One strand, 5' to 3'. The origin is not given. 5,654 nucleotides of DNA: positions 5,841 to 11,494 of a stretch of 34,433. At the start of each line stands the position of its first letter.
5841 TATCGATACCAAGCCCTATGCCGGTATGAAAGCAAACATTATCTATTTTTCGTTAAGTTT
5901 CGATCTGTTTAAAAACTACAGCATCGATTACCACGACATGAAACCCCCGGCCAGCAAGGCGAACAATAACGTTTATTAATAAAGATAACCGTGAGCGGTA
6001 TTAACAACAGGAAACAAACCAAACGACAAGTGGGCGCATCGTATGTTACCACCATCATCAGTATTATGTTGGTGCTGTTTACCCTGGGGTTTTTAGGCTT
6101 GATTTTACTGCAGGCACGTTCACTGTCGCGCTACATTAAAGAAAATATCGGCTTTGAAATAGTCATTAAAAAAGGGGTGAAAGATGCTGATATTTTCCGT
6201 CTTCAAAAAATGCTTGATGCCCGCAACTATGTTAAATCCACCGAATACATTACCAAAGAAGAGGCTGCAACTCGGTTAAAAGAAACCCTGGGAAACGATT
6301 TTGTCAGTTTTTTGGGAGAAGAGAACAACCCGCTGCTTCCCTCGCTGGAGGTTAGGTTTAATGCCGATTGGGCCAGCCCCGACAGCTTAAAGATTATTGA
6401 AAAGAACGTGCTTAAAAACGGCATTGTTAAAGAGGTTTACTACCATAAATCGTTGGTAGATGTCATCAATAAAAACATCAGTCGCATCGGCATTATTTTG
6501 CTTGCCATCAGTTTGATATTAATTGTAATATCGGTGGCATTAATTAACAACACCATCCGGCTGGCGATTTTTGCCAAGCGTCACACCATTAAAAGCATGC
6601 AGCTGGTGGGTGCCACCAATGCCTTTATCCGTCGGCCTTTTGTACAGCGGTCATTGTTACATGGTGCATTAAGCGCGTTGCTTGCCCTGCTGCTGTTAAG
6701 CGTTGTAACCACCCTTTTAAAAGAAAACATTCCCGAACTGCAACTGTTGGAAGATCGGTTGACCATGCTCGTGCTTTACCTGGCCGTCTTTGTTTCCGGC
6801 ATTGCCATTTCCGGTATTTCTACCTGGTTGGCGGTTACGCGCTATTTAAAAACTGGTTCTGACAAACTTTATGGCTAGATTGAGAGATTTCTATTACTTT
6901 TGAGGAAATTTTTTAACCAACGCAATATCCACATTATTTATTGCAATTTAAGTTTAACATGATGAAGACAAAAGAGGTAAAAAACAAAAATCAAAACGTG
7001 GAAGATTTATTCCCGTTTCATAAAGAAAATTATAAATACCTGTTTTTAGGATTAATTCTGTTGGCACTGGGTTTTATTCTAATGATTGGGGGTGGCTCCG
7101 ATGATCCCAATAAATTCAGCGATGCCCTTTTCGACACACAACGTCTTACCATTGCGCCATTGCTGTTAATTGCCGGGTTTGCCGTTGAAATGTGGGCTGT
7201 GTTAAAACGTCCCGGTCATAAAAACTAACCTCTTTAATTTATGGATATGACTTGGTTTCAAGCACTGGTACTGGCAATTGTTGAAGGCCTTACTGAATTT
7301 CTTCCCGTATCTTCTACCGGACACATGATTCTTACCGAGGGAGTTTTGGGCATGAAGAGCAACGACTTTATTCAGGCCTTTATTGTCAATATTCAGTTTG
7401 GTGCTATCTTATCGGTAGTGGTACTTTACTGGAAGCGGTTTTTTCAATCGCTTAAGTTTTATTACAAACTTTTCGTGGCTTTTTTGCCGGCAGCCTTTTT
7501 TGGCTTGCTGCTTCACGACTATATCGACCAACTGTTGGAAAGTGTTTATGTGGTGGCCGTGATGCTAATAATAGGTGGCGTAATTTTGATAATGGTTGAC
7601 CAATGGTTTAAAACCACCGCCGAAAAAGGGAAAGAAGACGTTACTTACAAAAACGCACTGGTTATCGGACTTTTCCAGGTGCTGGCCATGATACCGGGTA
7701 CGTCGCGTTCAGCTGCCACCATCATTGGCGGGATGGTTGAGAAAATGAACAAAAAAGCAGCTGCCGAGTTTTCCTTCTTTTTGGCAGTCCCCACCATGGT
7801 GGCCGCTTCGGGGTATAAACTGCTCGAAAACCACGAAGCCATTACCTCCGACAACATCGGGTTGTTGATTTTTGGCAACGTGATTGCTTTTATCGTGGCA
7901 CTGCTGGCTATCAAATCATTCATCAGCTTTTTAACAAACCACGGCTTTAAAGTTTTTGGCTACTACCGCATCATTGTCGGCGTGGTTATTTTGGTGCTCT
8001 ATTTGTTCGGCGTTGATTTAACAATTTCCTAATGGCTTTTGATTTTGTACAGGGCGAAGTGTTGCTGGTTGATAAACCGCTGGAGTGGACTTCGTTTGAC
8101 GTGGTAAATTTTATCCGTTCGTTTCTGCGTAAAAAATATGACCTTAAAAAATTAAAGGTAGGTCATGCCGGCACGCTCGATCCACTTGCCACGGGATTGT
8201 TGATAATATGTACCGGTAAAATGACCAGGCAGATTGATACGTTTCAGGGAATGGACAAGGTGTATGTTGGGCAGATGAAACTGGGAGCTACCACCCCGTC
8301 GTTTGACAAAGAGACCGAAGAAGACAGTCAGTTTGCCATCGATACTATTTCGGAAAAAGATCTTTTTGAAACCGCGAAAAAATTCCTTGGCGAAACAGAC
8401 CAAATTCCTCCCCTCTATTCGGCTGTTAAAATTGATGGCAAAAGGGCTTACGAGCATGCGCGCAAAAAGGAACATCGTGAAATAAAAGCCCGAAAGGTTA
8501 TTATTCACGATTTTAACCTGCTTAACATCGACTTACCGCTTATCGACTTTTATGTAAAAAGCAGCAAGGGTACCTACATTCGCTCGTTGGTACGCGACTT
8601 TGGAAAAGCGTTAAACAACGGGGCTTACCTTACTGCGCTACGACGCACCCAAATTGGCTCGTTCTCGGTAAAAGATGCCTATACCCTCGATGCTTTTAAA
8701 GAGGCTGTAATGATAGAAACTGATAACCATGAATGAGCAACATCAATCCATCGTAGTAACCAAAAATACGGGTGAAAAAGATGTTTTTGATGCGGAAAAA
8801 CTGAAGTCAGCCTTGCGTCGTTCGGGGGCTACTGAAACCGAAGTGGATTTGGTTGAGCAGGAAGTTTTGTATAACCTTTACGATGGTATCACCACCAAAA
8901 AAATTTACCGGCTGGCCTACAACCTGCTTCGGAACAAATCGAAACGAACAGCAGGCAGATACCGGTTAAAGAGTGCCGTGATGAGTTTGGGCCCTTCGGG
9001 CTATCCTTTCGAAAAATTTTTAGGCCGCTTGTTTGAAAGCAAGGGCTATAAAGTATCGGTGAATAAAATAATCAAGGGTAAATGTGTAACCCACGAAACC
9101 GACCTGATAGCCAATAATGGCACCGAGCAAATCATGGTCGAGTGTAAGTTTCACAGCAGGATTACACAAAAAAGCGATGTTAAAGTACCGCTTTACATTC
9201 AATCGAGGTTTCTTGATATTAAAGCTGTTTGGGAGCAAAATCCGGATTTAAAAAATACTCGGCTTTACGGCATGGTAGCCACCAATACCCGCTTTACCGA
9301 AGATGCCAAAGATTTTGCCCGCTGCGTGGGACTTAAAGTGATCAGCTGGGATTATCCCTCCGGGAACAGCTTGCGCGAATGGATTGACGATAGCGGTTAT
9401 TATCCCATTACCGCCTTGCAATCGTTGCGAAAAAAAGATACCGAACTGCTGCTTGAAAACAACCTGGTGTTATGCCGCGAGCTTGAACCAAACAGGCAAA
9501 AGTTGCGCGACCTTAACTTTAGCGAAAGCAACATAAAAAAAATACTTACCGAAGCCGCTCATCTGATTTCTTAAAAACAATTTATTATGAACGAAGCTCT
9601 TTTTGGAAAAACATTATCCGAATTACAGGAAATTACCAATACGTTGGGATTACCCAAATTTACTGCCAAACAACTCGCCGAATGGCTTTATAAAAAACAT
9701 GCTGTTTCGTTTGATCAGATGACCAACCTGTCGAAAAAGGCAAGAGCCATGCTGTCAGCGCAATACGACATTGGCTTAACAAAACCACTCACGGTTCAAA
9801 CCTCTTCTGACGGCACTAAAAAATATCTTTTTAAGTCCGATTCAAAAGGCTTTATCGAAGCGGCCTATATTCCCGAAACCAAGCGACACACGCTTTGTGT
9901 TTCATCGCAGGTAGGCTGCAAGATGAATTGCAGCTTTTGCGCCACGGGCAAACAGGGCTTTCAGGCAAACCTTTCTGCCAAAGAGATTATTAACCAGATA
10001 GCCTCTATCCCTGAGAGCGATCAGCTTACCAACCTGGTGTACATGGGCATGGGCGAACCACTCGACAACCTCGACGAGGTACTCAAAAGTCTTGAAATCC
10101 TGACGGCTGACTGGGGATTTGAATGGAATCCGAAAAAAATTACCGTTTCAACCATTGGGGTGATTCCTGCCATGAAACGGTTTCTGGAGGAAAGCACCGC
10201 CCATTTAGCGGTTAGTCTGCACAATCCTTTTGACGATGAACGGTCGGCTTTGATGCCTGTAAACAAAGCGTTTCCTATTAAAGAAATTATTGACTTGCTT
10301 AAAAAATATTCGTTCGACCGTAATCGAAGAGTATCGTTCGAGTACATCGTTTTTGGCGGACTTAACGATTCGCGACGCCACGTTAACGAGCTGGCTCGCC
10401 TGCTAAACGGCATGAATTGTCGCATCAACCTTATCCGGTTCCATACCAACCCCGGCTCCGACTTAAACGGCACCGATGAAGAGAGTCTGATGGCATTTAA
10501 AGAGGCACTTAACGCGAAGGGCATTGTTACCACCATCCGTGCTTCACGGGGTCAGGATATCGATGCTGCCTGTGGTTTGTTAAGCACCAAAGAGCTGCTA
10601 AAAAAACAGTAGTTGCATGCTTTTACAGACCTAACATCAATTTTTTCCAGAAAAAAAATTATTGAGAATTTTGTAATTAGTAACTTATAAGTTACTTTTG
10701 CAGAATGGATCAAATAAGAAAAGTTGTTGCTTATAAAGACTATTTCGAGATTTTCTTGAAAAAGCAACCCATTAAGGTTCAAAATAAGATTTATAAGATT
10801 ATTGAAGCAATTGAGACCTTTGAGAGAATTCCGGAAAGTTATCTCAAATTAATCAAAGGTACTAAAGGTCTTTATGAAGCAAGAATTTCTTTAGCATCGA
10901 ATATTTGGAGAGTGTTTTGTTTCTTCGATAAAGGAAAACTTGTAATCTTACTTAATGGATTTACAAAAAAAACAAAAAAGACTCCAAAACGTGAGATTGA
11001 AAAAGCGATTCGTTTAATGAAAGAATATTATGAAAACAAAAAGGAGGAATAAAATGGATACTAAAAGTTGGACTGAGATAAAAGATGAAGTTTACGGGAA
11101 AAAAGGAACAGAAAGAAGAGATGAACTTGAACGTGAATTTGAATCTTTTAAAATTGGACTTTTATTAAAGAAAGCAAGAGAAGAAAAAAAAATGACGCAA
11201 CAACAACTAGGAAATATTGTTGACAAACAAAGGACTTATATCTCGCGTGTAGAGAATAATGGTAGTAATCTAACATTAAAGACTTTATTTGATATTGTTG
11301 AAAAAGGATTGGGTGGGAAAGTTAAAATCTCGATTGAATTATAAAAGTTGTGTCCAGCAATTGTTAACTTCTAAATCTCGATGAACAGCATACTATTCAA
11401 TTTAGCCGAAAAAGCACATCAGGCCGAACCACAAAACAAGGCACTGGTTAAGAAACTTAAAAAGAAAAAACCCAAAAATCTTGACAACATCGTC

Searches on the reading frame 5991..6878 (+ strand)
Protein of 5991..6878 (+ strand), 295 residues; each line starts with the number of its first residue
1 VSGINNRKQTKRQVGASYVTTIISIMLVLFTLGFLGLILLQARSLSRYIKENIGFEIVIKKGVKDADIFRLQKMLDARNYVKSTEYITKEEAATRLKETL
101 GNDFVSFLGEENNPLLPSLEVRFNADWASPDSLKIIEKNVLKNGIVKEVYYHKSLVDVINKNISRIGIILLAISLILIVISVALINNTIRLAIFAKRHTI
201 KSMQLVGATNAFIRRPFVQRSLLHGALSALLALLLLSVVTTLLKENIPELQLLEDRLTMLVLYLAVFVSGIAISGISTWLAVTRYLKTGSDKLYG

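Call 72: search_protein_families(library=pfam, proteins=[window:5991-6878:+], max_evalue=0.00001)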
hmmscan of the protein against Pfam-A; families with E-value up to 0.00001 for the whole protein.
window:5991-6878:+ (295 aa): 2 families
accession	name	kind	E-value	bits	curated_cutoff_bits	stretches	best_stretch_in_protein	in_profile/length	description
PF18075.7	FtsX_ECD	-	7.3e-15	55.8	23.5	1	56-149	4-96/96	FtsX extracellular domain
PF02687.27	FtsX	-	2.9e-13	50.3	25.5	1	172-288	2-118/120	FtsX-like permease C-terminal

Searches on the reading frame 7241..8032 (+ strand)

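Call 72: search_protein_families(library=pfam, proteins=[window:7241-8032:+], max_evalue=0.00001)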
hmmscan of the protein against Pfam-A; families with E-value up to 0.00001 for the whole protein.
window:7241-8032:+ (263 aa): 1 family
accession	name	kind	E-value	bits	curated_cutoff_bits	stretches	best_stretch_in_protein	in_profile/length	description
PF02673.24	BacA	-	1.1e-80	271.4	33.4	1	8-249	1-257/257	Bacitracin resistance protein BacA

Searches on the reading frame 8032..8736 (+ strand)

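Call 72: search_protein_families(library=pfam, proteins=[window:8032-8736:+], max_evalue=0.00001)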
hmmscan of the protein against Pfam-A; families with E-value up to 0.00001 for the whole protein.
window:8032-8736:+ (234 aa): 2 families
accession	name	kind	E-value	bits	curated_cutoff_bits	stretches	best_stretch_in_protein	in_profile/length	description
PF01509.24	TruB_N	-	9.3e-49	166.1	27.3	1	38-183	4-149/149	TruB family pseudouridylate synthase (N terminal domain)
PF16198.10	TruB_C_2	-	4.6e-10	39.9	29.3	1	184-231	1-48/66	tRNA pseudouridylate synthase B C-terminal domain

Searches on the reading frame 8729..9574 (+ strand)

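Call 72: search_protein_families(library=pfam, proteins=[window:8729-9574:+], max_evalue=0.00001)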
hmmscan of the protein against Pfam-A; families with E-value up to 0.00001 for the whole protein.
window:8729-9574:+ (281 aa): 2 families
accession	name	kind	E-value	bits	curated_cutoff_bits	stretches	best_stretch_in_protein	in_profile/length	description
PF04471.18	Mrr_cat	-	2.5e-08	34.5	21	0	90-151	5-66/115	Restriction endonuclease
PF22357.2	AF1548-like_C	-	1.5e-06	28.6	23.9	1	225-280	1-56/56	AF1548-like, C-terminal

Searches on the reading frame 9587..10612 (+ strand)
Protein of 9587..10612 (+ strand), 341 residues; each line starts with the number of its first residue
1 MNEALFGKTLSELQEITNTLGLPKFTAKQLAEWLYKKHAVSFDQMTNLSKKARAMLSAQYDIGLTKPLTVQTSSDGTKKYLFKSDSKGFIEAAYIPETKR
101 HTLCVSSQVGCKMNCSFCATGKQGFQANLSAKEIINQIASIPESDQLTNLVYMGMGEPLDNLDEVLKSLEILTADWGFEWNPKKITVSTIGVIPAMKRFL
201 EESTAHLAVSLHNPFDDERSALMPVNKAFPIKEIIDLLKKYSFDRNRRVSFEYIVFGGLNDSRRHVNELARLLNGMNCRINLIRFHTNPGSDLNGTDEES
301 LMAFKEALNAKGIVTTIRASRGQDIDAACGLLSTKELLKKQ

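Call 72: search_protein_families(library=pfam, proteins=[window:9587-10612:+], max_evalue=0.00001)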
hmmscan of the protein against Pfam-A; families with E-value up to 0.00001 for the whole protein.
window:9587-10612:+ (341 aa): 2 families
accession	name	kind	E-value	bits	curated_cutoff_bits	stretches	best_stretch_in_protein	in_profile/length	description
PF04055.27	Radical_SAM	-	2.8e-17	63.8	29.5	1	106-263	2-158/166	Radical SAM superfamily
PF21016.3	RlmN_N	-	9.3e-14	51.4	24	1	5-60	3-58/60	Ribosomal RNA large subunit methyltransferase N-terminal domain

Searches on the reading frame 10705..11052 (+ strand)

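Call 73: search_protein_families(library=pfam, proteins=[window:10705-11052:+], max_evalue=0.00001)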
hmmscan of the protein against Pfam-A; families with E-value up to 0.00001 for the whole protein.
window:10705-11052:+ (115 aa): 1 family
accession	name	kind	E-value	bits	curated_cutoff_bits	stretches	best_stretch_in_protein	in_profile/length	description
PF05973.20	Gp49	-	3.5e-23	81.9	23.9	1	17-106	2-90/90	Phage derived protein Gp49-like (DUF891)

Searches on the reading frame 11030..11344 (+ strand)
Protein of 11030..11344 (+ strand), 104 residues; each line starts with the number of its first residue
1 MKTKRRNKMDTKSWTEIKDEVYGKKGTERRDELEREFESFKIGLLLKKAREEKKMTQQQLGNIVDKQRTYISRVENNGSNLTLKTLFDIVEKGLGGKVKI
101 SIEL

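Call 73: search_protein_families(library=pfam, proteins=[window:11030-11344:+], max_evalue=0.00001)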
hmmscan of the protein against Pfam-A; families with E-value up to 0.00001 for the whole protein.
window:11030-11344:+ (104 aa): 2 families
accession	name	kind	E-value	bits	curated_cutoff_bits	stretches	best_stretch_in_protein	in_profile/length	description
PF01381.28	HTH_3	-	3.3e-10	40.3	23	1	46-91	1-46/55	Helix-turn-helix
PF12844.13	HTH_19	-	5.3e-06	26.7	30.2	1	45-91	3-49/64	Helix-turn-helix domain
